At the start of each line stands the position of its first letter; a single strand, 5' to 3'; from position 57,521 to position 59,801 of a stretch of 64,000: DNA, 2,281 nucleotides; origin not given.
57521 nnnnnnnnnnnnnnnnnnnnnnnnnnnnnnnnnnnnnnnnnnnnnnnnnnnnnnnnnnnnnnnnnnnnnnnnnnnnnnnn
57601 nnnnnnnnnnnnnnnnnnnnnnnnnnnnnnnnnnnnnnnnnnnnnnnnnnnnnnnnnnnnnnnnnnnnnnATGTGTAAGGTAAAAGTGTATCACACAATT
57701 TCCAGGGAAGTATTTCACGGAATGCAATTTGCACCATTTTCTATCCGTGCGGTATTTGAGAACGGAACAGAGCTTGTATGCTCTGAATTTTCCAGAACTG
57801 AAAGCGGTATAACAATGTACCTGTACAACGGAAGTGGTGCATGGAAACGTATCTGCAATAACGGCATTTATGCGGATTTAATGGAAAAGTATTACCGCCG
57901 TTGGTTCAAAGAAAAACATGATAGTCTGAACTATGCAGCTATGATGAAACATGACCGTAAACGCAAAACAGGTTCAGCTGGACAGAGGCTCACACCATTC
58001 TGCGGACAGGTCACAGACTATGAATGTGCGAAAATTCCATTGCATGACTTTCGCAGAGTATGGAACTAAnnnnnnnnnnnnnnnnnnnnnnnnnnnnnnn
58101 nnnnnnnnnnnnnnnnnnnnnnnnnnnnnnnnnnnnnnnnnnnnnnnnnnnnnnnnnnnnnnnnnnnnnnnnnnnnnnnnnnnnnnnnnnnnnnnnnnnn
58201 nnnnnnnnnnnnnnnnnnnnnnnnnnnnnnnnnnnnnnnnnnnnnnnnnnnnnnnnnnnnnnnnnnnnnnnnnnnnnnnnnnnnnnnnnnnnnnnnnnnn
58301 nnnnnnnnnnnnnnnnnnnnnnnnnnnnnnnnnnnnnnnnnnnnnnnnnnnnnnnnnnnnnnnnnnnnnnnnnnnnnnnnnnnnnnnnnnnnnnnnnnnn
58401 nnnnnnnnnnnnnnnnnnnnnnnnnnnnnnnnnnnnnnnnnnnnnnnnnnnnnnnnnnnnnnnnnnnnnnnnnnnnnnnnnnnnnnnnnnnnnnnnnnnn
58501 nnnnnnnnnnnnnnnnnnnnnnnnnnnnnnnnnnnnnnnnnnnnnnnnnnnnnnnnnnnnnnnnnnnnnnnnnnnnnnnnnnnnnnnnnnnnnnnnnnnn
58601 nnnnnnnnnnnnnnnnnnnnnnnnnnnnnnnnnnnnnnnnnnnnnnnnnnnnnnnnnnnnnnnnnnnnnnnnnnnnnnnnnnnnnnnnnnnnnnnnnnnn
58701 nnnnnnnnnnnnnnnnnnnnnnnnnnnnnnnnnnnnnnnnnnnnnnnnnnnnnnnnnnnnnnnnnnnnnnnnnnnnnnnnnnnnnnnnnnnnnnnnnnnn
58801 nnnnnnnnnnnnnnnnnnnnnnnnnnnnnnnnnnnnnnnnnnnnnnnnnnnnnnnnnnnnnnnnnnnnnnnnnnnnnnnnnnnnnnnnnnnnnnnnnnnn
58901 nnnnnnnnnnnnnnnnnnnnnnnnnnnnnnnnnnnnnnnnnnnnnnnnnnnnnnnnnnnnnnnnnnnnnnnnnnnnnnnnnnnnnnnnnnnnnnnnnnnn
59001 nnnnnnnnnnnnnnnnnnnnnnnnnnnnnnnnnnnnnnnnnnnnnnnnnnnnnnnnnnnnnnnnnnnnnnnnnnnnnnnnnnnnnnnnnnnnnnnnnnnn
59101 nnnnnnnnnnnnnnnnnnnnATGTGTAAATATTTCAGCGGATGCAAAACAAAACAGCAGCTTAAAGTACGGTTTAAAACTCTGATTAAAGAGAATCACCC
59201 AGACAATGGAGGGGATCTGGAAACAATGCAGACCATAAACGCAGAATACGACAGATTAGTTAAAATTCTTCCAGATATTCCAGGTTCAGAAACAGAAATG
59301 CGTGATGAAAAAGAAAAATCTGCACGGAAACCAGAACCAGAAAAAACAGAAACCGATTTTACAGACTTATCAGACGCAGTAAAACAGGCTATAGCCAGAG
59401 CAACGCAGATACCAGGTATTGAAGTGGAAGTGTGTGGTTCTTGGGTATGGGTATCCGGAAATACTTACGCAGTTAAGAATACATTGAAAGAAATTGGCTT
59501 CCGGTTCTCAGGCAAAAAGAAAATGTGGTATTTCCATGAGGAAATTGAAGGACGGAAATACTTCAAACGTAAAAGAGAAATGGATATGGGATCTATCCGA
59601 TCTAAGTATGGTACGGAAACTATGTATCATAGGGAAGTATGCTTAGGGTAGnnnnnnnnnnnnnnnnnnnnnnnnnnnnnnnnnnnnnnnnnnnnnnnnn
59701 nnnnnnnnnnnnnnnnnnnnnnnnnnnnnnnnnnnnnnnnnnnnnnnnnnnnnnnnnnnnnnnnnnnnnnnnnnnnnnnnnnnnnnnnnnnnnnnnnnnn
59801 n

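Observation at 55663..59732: Three promoters of identical design with a TCACA-N6-TGTGA operator between -35 and -10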

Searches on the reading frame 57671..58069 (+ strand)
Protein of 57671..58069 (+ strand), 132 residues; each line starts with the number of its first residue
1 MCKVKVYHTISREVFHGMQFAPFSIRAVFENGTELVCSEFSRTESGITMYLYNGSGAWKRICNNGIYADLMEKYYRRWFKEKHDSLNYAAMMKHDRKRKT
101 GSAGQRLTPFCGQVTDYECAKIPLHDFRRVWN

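Call 9: search_protein_families(library=pfam, proteins=[window:57671-58069:+], max_evalue=0.01)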
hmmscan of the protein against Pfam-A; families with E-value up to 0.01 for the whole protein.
window:57671-58069:+ (132 aa): 0 families

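Call 24: search_protein_families(library=phrogs, proteins=[window:57671-58069:+], max_evalue=0.001)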
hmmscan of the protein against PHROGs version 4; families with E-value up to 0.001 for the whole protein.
window:57671-58069:+ (132 aa): 0 families

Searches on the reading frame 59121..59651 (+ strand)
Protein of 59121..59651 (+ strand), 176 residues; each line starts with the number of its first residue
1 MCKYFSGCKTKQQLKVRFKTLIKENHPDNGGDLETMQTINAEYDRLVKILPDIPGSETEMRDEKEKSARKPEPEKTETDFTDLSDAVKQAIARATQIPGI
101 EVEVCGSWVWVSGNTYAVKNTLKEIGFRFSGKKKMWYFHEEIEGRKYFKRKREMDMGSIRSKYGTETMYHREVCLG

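Call 9: search_protein_families(library=pfam, proteins=[window:59121-59651:+], max_evalue=0.01)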
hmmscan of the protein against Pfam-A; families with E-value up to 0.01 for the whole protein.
window:59121-59651:+ (176 aa): 0 families

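Call 24: search_protein_families(library=phrogs, proteins=[window:59121-59651:+], max_evalue=0.001)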
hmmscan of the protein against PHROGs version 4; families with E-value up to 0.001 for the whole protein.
window:59121-59651:+ (176 aa): 4 families
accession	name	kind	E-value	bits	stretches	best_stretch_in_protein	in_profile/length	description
phrog_15863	-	unknown function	1.5e-34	120.8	1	1-168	146-298/312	-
phrog_13942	-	unknown function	2.2e-09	38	1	6-79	24-93/336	-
phrog_30451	-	unknown function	8.6e-05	23.1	1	106-142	106-142/287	-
phrog_7739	-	unknown function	0.00012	21.6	1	7-65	19-76/565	-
